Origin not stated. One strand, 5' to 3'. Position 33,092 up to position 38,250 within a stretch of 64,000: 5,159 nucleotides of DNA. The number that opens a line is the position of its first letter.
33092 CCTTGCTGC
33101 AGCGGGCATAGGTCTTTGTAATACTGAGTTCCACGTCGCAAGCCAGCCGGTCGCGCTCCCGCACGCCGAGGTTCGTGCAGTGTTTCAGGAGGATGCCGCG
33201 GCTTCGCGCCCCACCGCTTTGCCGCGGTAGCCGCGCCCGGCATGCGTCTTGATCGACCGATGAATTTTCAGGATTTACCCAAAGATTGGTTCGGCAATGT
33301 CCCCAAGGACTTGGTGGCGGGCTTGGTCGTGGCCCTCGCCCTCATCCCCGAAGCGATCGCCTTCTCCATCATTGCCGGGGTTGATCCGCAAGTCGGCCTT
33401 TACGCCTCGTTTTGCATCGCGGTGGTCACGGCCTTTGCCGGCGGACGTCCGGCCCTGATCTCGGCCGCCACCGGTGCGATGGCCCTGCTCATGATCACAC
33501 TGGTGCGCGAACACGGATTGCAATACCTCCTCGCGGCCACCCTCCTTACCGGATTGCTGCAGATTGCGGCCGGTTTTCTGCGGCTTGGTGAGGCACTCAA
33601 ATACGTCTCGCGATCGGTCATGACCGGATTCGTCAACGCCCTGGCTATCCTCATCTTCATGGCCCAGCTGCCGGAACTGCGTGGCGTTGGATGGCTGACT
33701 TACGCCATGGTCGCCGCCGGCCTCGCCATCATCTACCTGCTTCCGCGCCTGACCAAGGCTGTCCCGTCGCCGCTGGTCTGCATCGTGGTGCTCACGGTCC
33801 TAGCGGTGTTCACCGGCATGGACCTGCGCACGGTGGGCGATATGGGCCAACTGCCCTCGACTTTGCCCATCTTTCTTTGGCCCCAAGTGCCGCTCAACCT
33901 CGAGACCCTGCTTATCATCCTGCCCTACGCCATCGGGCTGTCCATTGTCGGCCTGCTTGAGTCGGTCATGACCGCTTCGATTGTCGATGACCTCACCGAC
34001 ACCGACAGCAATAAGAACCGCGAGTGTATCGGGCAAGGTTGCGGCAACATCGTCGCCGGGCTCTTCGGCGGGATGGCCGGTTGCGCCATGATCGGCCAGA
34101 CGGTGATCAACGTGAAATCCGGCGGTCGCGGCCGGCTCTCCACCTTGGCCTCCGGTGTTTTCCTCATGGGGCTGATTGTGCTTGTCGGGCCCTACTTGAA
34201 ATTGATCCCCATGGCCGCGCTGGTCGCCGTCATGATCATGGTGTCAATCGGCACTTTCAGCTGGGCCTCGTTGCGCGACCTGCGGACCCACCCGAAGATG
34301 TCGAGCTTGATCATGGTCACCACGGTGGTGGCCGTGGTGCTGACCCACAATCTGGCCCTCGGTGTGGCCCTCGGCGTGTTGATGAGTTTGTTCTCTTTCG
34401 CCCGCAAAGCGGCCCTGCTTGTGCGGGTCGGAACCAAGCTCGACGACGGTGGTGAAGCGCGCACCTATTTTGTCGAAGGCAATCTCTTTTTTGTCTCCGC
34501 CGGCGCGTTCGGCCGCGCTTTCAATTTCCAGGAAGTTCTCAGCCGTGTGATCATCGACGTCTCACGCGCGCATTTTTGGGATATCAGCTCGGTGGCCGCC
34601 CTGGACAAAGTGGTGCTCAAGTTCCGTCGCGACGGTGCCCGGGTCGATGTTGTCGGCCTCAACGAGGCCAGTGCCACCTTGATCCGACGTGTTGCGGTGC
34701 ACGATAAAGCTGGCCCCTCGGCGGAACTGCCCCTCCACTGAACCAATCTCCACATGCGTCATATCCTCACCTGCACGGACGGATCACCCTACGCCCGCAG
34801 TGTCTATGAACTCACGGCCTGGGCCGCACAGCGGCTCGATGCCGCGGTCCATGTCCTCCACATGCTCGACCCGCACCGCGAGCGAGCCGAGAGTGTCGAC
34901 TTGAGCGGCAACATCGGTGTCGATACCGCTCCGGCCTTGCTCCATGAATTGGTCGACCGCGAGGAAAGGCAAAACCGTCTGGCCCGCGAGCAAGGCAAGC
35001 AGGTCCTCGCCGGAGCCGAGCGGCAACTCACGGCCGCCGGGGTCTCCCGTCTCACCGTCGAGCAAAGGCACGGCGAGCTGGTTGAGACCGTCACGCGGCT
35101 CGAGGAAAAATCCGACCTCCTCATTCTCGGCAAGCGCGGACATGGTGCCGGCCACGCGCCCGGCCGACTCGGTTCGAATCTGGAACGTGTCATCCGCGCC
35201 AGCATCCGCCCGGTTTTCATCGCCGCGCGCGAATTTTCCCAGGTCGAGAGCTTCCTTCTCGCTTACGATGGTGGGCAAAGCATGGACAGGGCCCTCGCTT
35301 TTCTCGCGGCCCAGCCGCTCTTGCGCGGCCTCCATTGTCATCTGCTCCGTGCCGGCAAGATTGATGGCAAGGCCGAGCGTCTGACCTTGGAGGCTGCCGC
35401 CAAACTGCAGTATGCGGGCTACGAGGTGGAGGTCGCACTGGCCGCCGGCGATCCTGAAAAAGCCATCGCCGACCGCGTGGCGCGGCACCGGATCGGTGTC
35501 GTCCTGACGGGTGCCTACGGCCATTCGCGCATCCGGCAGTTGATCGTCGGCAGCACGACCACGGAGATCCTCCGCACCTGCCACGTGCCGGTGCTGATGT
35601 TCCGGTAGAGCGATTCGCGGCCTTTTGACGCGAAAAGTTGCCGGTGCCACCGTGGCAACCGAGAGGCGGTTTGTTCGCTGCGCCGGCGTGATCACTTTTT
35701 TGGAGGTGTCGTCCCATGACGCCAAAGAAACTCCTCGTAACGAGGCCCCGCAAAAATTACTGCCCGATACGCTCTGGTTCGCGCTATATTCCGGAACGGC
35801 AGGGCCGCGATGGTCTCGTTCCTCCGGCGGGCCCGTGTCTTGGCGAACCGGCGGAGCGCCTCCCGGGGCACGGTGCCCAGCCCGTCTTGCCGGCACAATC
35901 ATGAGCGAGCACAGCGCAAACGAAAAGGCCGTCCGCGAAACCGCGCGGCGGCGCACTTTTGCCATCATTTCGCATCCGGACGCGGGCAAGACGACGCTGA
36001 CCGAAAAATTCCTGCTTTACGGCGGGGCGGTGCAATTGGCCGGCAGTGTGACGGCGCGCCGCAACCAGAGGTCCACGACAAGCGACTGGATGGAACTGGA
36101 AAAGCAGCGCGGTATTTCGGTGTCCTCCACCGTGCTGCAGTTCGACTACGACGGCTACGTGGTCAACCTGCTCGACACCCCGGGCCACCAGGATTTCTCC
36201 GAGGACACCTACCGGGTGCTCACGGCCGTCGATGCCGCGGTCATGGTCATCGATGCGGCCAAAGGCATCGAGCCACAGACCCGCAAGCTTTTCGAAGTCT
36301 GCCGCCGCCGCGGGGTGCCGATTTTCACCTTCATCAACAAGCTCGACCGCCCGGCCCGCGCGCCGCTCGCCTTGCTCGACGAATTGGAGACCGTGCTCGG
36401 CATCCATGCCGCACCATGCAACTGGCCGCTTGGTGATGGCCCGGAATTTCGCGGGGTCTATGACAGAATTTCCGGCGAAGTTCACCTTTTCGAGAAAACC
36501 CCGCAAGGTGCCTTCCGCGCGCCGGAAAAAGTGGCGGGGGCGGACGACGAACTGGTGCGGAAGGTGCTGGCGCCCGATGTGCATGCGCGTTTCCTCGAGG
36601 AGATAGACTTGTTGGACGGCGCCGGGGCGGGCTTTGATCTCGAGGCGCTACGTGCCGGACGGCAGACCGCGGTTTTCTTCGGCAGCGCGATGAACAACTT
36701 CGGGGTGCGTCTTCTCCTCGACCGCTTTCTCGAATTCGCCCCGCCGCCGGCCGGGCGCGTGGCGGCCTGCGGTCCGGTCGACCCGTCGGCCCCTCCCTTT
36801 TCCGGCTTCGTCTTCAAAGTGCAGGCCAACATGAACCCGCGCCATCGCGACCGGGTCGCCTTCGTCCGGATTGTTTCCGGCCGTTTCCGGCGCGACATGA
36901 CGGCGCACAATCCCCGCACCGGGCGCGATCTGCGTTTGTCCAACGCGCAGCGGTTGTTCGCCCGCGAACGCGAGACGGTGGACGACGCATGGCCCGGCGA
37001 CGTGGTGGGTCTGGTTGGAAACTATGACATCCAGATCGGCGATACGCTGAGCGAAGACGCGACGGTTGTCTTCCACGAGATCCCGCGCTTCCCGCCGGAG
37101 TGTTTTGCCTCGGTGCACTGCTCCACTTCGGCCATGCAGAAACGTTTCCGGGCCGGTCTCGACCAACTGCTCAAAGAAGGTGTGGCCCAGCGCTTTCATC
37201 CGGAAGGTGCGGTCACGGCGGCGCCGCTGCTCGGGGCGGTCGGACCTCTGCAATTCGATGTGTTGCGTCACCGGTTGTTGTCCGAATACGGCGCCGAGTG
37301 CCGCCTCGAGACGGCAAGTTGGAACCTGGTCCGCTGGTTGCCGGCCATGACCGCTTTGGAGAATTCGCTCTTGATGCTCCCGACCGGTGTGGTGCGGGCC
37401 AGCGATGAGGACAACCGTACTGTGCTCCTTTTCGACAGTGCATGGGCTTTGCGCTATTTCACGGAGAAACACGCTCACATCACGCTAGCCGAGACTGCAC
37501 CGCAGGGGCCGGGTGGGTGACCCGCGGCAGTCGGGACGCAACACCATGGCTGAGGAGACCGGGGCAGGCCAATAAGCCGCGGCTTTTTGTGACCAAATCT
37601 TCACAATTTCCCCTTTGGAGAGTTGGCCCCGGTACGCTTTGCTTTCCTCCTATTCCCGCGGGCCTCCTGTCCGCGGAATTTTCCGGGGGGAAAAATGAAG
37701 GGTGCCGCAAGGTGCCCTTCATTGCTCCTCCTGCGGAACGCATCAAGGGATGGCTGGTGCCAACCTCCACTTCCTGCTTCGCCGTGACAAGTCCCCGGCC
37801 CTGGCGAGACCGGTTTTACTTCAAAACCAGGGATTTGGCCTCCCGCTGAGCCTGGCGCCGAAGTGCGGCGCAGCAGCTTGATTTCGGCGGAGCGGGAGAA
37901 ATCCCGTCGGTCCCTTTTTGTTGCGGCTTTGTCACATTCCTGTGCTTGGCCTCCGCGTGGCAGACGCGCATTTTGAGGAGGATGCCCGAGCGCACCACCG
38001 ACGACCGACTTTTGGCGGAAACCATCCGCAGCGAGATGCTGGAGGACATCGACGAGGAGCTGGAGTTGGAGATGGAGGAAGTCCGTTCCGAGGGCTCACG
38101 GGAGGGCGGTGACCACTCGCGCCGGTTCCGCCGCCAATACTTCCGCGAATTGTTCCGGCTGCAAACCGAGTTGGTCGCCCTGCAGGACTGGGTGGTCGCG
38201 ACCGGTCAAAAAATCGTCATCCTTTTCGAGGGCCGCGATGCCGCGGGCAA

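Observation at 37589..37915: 6S-like ncRNA candidate downstream of a Pho box, next to ppk2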

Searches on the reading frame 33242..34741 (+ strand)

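Call 8: search_protein_families(library=pfam, proteins=[window:33242-34741:+])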
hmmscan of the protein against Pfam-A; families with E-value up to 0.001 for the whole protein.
window:33242-34741:+ (499 aa): 2 families
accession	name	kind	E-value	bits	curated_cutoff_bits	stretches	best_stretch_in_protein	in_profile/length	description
PF00916.26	Sulfate_transp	-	2.9e-58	197.9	23.2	2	156-360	167-379/380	Sulfate permease family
PF01740.26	STAS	-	2e-09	37.6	22.6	1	408-489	12-96/106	STAS domain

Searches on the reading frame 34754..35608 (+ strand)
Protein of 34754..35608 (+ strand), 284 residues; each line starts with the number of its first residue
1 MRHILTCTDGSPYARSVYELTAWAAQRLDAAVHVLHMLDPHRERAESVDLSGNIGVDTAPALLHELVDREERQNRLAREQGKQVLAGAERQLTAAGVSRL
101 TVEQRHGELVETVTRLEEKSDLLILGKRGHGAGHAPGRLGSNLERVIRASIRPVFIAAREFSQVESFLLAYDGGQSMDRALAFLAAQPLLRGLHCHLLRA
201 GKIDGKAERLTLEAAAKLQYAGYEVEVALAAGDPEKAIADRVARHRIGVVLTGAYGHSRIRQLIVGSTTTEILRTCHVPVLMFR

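Call 8: search_protein_families(library=pfam, proteins=[window:34754-35608:+])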
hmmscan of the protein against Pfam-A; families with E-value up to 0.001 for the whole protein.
window:34754-35608:+ (284 aa): 1 family
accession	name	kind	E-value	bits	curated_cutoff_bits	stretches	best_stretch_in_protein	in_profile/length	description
PF00582.32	Usp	-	4e-27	95.9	24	2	1-156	1-139/141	Universal stress protein family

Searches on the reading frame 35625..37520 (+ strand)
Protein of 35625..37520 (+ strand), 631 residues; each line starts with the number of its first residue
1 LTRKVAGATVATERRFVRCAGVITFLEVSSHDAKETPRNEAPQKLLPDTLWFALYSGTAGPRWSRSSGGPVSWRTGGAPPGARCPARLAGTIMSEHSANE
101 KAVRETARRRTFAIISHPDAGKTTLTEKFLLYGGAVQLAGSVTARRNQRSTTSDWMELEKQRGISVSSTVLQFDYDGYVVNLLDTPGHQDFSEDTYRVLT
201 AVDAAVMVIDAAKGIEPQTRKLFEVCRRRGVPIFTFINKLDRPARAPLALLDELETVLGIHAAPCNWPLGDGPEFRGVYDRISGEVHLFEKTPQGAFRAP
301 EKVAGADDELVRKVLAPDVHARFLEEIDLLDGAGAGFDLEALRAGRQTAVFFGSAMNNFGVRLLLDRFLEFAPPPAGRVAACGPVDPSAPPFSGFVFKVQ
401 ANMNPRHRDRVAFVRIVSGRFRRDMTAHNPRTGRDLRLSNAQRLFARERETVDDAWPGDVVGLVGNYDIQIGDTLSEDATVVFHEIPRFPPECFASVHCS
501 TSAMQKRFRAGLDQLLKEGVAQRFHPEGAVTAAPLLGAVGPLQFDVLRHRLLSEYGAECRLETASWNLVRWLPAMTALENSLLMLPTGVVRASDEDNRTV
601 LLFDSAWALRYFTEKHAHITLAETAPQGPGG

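Call 8: search_protein_families(library=pfam, proteins=[window:35625-37520:+])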
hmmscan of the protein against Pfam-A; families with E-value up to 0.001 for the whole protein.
window:35625-37520:+ (631 aa): 5 families
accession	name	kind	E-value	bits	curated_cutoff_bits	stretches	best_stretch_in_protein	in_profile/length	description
PF00009.33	GTP_EFTU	-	7.8e-50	169.5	26.5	1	108-373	2-187/188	Elongation factor Tu GTP binding domain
PF16658.11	RF3_C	-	6.1e-34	117.1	40.1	1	483-612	1-131/132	Class II release factor RF3, C-terminal domain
PF22042.2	EF-G_D2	-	9.3e-22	77.4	27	1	391-477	1-83/84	Elongation factor G domain 2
PF03144.31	GTP_EFTU_D2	-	1.1e-08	35.8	30.3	1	410-475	2-72/73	Elongation factor Tu domain 2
PF01926.29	MMR_HSR1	-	1.3e-06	29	21.9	1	112-239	2-113/113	50S ribosome-binding GTPase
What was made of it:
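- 35925..37520 (+): prfC (release factor RF3). The last ~300-400 nt belong to the divergent haplotype. Pfam GTP_EFTU and RF3_C (call 8).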

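Call 14: find_homologous_proteins(query=window:35925-37517:+, max_evalue=1e-50)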
Query window:35925-37517:+ (531 aa): 8000 proteins with E <= 1e-50 among 8000 candidates; the best 120 are listed.
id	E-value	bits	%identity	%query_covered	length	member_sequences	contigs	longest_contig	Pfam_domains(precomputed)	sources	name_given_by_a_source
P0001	0.0e+0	1107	92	99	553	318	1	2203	PF01926.30,PF00009.34,PF16658.12,PF03144.32,PF22042.3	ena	-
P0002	0.0e+0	1053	86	99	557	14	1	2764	PF01926.30,PF00009.34,PF16658.12,PF03144.32,PF22042.3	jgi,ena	jgi:peptide chain release factor 3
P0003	1.2e-292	989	82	99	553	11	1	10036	PF01926.30,PF00009.34,PF16658.12,PF03144.32,PF22042.3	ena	-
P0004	2.0e-266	902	79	93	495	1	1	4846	PF00009.34,PF16658.12,PF03144.32,PF22042.3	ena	-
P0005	2.1e-266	902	76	99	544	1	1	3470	PF01926.30,PF00009.34,PF16658.12,PF03144.32,PF22042.3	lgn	-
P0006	1.2e-263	893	75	99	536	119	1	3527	PF01926.30,PF00009.34,PF16658.12,PF03144.32,PF22042.3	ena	-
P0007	3.2e-253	859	73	99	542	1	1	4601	PF01926.30,PF00009.34,PF16658.12,PF03144.32,PF22042.3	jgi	-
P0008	3.7e-251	852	73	98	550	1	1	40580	PF01926.30,PF00009.34,PF16658.12,PF03144.32,PF22042.3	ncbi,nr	ncbi:MAG: peptide chain release factor 3 [Terrimicrobiaceae bacterium]|nr:peptide chain release fact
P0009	6.0e-251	851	72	98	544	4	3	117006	PF01926.30,PF00009.34,PF16658.12,PF03144.32,PF22042.3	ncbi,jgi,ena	jgi:peptide chain release factor 3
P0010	1.5e-250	850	71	98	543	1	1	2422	PF01926.30,PF00009.34,PF16658.12,PF03144.32,PF22042.3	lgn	-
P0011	5.0e-250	848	71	98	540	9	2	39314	PF01926.30,PF00009.34,PF16658.12,PF03144.32,PF22042.3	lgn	-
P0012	4.0e-249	845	71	98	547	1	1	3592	PF01926.30,PF00009.34,PF16658.12,PF03144.32,PF22042.3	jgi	jgi:peptide chain release factor 3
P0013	1.8e-248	843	71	98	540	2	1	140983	PF01926.30,PF00009.34,PF16658.12,PF03144.32,PF22042.3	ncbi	-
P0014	4.1e-248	842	70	98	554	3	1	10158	PF01926.30,PF00009.34,PF16658.12,PF03144.32,PF22042.3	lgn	-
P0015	5.4e-248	842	71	98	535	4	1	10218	PF01926.30,PF00009.34,PF16658.12,PF03144.32,PF22042.3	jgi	-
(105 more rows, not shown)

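Call 15: find_encoding_contigs(protein=P0001, flank=3000, max_places=6)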
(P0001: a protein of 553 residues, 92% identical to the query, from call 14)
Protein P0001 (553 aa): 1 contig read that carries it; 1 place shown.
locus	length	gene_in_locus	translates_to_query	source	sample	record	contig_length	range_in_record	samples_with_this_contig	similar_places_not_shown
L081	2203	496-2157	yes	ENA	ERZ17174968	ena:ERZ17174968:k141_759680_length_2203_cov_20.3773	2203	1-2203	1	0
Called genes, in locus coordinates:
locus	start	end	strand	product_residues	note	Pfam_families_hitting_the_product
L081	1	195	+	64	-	?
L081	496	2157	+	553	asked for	PF00009:GTP_EFTU, PF01926:MMR_HSR1 (weak), PF22042:EF-G_D2, PF03144:GTP_EFTU_D2, PF16658:RF3_C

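Call 16: find_encoding_contigs(protein=P0002, flank=3000, max_places=6)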
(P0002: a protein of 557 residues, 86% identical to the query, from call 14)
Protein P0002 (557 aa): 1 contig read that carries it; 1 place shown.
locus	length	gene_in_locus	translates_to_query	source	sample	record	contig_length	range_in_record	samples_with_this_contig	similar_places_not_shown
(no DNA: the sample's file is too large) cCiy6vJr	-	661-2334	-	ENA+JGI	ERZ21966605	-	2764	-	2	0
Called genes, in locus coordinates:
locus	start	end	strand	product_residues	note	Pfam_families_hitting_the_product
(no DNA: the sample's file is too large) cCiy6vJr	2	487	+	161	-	?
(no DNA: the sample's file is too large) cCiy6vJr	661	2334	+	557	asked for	PF00009:GTP_EFTU, PF01926:MMR_HSR1 (weak), PF22042:EF-G_D2, PF03144:GTP_EFTU_D2, PF16658:RF3_C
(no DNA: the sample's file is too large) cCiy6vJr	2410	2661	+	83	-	PF00312:Ribosomal_S15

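Call 17: find_encoding_contigs(protein=P0003, flank=3000, max_places=6)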
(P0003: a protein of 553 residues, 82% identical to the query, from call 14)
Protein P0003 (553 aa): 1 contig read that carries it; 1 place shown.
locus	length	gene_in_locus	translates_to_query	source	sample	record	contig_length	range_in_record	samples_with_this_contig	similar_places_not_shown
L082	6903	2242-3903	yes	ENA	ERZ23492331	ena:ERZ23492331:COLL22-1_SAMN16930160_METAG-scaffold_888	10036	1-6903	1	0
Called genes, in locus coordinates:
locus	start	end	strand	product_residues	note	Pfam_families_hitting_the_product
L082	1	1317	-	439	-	?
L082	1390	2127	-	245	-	-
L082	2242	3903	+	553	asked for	PF00009:GTP_EFTU, PF01926:MMR_HSR1 (weak), PF22042:EF-G_D2, PF03144:GTP_EFTU_D2, PF16658:RF3_C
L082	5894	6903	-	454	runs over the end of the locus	PF00232:Glyco_hydro_1, PF00331:Glyco_hydro_10 (faint), PF00232:Glyco_hydro_1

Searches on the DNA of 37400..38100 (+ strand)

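Call 4: search_rna_families(source=window, start=37400, end=38100, threshold=evalue, max_evalue=10, show_alignments=3)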
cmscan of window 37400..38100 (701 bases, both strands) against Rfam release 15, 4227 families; matches with E-value up to 10: 6.
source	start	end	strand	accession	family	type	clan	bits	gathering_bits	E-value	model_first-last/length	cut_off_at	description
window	37544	37633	-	RF02996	int-alpA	Gene; sRNA;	-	17.7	35.8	0.54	1-71/71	no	int-alpA RNA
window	37683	37734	+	RF01939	mir-761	Gene; miRNA;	-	15.5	82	3.8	1-65/65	no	mir-761 microRNA precursor family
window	37672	37764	+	RF01729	Termite-flg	Cis-reg;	-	15.1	40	6.6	1-106/106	no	Termite-flg RNA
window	37655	37703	+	RF02523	ROSE_3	Cis-reg; thermoregulator;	-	15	43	2.4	1-69/69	no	Repression of heat shock gene expression (ROSE) element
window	37447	37569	+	RF02161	PART1_3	Gene; lncRNA;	-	12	40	5.1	1-131/131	no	Prostate androgen-regulated transcript 1 conserved region 3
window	37874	37926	-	RF02042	HOTTIP_3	Gene; lncRNA;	-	7.8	50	2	297-353/353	no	HOXA transcript at the distal tip, conserved region 3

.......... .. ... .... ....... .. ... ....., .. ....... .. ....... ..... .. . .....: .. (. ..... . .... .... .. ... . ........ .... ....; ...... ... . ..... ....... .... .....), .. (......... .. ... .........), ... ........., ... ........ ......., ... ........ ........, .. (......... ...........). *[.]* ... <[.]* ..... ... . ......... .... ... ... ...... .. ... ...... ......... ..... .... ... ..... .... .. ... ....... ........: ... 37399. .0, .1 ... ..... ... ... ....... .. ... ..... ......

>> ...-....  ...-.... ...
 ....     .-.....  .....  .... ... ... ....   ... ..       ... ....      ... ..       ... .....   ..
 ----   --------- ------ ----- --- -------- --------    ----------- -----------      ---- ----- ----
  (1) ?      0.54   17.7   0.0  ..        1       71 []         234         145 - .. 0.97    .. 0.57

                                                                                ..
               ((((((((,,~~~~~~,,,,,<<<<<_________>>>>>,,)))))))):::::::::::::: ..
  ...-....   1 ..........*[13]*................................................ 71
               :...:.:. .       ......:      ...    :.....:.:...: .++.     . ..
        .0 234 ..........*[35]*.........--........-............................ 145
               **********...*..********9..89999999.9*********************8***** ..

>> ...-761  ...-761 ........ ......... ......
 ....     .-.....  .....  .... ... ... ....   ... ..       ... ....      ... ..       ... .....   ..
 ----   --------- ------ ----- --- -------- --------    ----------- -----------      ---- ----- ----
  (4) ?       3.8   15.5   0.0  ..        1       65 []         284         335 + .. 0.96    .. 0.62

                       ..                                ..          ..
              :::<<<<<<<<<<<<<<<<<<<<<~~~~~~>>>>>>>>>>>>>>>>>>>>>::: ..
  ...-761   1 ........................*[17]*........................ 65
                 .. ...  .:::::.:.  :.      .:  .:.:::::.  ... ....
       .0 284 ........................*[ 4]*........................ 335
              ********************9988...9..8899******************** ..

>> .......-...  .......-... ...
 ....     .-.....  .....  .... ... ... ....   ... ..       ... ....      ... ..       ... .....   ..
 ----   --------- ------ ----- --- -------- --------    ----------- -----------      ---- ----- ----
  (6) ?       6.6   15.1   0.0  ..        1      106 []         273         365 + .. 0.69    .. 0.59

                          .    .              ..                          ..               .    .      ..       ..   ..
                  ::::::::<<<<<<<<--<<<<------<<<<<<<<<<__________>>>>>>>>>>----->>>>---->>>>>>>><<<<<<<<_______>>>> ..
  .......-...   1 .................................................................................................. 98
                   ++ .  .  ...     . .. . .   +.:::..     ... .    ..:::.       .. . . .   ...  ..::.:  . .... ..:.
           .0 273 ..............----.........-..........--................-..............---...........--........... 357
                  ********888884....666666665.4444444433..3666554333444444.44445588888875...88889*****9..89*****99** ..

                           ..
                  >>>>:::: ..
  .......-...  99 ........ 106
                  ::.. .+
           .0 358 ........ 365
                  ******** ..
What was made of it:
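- On 6S RNA (RF00013 and related Rfam 6S models): 6S is not among the hits at E<=10 in 37400-38100 (call 4).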

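Call 56: search_dna_similar(query=window:37521-37915:+, collection=plasmids, mode=distant, max_evalue=0.01, max_rows=10)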
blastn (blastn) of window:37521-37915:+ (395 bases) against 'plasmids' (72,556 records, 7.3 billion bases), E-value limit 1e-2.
No match.

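Call 57: search_dna_similar(query=window:37521-37915:+, collection=phages, mode=distant, max_evalue=0.01, max_rows=10)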
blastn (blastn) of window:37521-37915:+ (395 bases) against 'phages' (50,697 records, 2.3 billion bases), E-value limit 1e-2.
No match.
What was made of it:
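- Tried and rejected: Plasmid and phage collections gave no match (calls 56, 57).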

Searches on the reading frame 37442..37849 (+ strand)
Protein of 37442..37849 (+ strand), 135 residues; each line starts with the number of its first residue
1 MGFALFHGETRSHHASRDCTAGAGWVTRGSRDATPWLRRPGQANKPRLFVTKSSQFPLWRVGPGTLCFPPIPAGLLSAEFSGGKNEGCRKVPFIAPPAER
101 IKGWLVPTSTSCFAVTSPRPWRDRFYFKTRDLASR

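Call 8: search_protein_families(library=pfam, proteins=[window:37442-37849:+])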
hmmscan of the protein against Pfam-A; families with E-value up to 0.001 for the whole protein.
window:37442-37849:+ (135 aa): 0 families
